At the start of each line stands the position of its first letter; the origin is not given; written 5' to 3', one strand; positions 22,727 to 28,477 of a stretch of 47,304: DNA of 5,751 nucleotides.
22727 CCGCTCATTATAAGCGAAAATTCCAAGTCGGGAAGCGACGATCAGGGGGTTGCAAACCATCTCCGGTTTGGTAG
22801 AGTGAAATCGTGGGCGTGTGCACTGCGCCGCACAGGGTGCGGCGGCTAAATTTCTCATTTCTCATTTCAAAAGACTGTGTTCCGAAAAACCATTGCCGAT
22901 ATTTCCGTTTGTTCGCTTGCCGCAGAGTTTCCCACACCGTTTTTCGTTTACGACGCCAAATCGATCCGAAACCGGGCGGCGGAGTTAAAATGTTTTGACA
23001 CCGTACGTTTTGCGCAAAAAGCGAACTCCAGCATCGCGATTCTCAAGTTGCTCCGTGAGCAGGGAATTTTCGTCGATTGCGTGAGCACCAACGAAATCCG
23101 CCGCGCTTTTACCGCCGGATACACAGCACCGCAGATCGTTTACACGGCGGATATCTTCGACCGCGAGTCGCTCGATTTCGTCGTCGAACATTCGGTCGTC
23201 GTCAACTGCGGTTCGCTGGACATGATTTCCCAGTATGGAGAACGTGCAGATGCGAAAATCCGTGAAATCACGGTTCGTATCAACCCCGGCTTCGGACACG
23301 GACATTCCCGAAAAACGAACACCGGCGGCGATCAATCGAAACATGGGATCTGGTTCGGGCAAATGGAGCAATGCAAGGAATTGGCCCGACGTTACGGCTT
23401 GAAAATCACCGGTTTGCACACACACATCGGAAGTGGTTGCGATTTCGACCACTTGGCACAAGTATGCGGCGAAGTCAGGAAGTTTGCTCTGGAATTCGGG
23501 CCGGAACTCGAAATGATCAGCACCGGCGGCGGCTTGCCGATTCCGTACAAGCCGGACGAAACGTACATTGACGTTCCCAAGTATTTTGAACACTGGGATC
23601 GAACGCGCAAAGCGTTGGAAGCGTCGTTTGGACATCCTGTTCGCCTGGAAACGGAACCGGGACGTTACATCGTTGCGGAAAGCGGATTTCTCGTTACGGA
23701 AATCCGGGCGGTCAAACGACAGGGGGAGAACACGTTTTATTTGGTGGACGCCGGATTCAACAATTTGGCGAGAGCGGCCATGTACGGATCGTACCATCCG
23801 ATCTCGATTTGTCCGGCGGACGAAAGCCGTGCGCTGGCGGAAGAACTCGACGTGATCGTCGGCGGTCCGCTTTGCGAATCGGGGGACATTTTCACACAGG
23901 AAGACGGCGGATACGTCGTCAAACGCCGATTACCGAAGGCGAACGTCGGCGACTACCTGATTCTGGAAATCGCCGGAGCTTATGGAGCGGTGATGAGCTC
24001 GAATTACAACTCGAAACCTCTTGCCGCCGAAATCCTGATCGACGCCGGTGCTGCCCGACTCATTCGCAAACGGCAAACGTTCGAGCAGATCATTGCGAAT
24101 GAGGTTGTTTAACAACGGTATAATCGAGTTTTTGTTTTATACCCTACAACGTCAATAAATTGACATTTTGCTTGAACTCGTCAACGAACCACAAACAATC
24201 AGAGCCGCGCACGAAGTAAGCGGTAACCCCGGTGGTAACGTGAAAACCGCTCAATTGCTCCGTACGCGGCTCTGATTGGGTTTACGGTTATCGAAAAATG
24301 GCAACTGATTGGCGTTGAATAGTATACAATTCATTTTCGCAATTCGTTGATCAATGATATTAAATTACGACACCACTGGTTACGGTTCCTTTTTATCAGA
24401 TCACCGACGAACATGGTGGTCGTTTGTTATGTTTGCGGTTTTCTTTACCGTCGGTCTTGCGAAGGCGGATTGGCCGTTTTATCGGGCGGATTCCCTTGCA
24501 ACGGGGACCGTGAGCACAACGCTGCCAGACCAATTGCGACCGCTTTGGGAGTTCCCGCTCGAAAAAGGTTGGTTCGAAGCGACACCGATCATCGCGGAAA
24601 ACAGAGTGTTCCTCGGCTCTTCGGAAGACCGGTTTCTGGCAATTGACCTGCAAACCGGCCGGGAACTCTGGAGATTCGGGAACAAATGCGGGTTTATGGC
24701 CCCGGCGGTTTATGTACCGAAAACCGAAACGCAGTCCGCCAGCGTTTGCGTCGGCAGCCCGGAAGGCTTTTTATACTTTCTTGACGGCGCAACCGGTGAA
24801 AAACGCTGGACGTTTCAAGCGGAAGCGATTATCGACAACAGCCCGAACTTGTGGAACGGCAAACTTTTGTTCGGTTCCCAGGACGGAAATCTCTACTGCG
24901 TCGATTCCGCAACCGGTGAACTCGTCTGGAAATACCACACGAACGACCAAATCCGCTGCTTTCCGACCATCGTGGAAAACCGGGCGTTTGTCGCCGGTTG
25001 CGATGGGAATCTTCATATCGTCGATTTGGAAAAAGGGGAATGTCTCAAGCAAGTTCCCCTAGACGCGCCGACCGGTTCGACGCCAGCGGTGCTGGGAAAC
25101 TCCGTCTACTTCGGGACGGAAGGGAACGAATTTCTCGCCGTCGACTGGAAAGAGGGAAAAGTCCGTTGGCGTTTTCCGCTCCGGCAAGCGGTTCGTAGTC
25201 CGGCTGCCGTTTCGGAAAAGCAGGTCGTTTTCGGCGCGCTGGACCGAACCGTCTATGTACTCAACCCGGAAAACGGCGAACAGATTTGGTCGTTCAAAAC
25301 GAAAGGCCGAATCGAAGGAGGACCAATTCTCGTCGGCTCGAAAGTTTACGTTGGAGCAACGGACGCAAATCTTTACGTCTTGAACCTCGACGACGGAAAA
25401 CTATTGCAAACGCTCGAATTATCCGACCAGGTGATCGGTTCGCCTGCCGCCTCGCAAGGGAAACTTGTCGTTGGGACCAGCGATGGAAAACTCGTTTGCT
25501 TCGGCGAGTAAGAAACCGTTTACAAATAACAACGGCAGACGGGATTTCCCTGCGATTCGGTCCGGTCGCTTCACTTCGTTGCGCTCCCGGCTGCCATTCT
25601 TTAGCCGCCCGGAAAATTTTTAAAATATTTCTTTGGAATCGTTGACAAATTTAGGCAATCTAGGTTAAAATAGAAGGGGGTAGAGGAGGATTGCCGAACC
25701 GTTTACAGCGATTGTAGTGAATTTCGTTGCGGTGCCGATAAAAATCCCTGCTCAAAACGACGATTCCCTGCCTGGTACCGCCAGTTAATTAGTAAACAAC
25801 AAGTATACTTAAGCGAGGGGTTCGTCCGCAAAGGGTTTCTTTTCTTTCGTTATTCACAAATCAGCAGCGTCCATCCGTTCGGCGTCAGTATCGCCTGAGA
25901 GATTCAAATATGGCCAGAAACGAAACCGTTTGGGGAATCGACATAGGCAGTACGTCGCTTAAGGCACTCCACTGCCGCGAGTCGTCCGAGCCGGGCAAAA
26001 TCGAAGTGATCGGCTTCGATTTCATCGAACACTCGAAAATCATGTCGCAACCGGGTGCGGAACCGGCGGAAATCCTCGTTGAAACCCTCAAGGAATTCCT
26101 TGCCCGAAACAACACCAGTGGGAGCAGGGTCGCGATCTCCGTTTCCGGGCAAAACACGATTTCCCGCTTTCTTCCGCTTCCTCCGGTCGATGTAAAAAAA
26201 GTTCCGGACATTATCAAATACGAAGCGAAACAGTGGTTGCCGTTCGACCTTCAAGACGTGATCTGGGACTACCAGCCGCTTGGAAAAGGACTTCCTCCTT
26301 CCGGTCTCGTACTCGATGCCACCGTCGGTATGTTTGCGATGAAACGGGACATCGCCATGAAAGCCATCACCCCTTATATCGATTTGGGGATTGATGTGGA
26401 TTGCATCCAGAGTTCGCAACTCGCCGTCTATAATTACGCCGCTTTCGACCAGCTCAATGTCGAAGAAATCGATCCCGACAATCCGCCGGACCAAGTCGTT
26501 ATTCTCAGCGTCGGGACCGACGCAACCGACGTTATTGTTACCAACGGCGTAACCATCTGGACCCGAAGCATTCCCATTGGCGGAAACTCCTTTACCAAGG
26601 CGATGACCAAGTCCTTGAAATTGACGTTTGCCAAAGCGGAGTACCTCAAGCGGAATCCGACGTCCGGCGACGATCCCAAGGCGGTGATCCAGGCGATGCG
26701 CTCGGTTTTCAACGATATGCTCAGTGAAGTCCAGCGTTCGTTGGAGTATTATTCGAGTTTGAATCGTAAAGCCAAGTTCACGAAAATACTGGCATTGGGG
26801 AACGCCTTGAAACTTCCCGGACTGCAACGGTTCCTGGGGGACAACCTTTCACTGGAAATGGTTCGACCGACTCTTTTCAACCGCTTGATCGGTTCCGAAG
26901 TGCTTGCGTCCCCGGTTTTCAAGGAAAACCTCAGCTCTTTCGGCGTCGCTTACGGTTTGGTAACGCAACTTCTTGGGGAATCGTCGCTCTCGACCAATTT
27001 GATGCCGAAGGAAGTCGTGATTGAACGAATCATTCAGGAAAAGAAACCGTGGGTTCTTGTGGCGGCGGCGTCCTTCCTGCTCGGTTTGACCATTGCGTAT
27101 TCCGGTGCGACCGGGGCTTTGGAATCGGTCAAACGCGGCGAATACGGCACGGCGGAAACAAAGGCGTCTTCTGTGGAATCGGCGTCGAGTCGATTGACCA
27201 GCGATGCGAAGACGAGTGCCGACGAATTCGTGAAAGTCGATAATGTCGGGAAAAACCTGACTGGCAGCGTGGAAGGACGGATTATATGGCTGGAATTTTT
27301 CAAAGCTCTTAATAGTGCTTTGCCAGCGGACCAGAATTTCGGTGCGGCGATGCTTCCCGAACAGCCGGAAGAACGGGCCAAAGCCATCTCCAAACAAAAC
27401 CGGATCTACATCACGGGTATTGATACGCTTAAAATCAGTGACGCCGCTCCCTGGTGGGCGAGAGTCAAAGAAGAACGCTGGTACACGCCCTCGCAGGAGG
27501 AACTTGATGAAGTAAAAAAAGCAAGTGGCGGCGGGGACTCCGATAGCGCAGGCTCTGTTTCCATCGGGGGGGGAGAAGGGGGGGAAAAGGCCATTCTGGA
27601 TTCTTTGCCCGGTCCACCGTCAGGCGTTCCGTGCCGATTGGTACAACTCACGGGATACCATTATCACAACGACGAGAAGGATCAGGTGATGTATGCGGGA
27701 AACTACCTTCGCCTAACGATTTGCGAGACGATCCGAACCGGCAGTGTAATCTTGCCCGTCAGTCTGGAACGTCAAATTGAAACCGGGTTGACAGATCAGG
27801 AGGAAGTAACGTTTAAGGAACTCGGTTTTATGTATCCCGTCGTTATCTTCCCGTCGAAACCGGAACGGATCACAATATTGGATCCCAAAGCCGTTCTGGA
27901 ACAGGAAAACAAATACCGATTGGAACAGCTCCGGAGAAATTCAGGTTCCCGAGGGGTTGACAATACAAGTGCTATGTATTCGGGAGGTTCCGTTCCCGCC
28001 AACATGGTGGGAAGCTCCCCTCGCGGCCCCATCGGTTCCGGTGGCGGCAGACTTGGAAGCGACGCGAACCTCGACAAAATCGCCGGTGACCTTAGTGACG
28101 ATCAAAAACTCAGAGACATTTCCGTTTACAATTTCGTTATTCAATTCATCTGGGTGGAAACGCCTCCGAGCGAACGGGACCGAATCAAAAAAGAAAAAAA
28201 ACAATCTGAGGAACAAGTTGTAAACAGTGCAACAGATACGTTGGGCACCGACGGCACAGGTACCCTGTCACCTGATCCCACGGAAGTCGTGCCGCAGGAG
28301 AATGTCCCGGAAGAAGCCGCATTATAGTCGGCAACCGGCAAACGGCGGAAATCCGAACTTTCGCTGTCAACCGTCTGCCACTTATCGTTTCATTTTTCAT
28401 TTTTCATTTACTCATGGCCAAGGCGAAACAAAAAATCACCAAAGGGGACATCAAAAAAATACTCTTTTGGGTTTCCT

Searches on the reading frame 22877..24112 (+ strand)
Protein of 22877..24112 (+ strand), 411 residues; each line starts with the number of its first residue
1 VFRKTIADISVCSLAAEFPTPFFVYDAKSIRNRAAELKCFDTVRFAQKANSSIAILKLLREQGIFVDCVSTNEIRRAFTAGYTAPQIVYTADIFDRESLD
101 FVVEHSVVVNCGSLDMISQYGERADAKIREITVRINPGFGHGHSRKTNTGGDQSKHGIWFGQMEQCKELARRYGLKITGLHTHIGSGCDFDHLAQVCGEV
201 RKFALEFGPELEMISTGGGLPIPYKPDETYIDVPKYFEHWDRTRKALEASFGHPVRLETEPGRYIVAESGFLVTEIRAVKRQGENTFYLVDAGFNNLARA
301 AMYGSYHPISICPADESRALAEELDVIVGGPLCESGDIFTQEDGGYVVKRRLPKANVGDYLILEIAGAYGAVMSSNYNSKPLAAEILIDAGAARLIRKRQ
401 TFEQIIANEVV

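Call 46: search_protein_families(library=pfam, proteins=[window:22877-24112:+], max_evalue=0.001)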
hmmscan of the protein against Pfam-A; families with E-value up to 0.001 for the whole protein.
window:22877-24112:+ (411 aa): 2 families
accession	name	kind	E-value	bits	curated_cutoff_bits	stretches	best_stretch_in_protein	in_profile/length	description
PF02784.22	Orn_Arg_deC_N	-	1.9e-47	162.2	23.4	1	39-267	14-247/247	Pyridoxal-dependent decarboxylase, pyridoxal binding domain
PF00278.28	Orn_DAP_Arg_deC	-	8e-22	77.8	23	1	22-367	1-95/95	Pyridoxal-dependent decarboxylase, C-terminal sheet domain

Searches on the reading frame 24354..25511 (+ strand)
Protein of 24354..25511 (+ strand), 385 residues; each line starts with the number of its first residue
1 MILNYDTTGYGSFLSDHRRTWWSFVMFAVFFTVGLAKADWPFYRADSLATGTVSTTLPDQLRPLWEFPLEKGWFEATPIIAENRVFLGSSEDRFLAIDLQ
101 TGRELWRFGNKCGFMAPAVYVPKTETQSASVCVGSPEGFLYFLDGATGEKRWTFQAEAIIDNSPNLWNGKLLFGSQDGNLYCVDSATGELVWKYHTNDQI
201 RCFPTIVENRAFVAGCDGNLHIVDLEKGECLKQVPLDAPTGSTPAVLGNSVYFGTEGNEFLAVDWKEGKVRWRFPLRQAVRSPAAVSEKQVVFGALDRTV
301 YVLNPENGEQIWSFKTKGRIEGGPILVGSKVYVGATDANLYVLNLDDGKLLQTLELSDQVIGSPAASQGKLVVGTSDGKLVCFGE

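Call 46: search_protein_families(library=pfam, proteins=[window:24354-25511:+], max_evalue=0.001)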
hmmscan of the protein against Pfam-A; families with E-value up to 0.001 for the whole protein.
window:24354-25511:+ (385 aa): 11 families
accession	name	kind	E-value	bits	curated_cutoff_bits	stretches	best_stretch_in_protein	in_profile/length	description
PF13570.13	Beta-prop_ACSF4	-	1.1e-55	189.8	133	2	250-383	21-160/329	Beta-alanine-activating enzyme, beta-propeller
PF13360.13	PQQ_2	-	2e-45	155.7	27.6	3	217-382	2-183/233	Outer membrane protein assembly factor BamB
PF01011.28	PQQ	-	4.1e-18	65.8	26.7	1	72-160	47-146/595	Glucose/ethanol/alcohol dehydrogenase, beta-propeller domain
PF25292.1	Beta-prop_CGLA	-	3.1e-10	40.5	26.8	0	172-234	48-112/316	Lambda-carrageenase beta-propeller domain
PF25171.1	Beta-prop_WDR36-Utp21_1st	-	1.9e-07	31.2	80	0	165-270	117-217/266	WDR36/Utp21 first beta-propeller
PF23414.1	Beta-prop_EML_2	-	4.6e-07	29.9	90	0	174-232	16-75/266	Echinoderm microtubule-associated protein second beta-propeller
PF24807.1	WD40_CDC20-Fz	-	1.1e-06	28.6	200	0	287-382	18-117/292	CDC20/Fizzy WD40 domain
PF14435.11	SUKH-4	-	0.00021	21.9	25.5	0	131-192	37-103/179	SUKH-4 immunity protein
PF12894.13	ANAPC4_WD40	-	0.00033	21.3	22.9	0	212-238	54-80/91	Anaphase-promoting complex subunit 4 WD40 domain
PF25293.1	Beta-prop_EMC1_N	-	0.00035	20.8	34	0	266-382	93-217/219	EMC1 N-terminal beta-propeller domain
PF25172.1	Beta-prop_WDR3_2nd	-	0.00055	19.7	140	0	280-382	2-105/293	WDR3 second beta-propeller domain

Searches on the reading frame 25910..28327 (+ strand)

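Call 46: search_protein_families(library=pfam, proteins=[window:25910-28327:+], max_evalue=0.001)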
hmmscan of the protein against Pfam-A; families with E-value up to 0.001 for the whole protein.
window:25910-28327:+ (805 aa): 2 families
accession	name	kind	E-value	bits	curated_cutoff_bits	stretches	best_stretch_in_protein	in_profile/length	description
PF11104.14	PilM_2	-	6.9e-25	88.1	27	1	9-350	1-335/340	Type IV pilus assembly protein PilM;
PF14450.12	FtsA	-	3.2e-07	31.2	31.8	1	198-311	2-101/127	Cell division protein FtsA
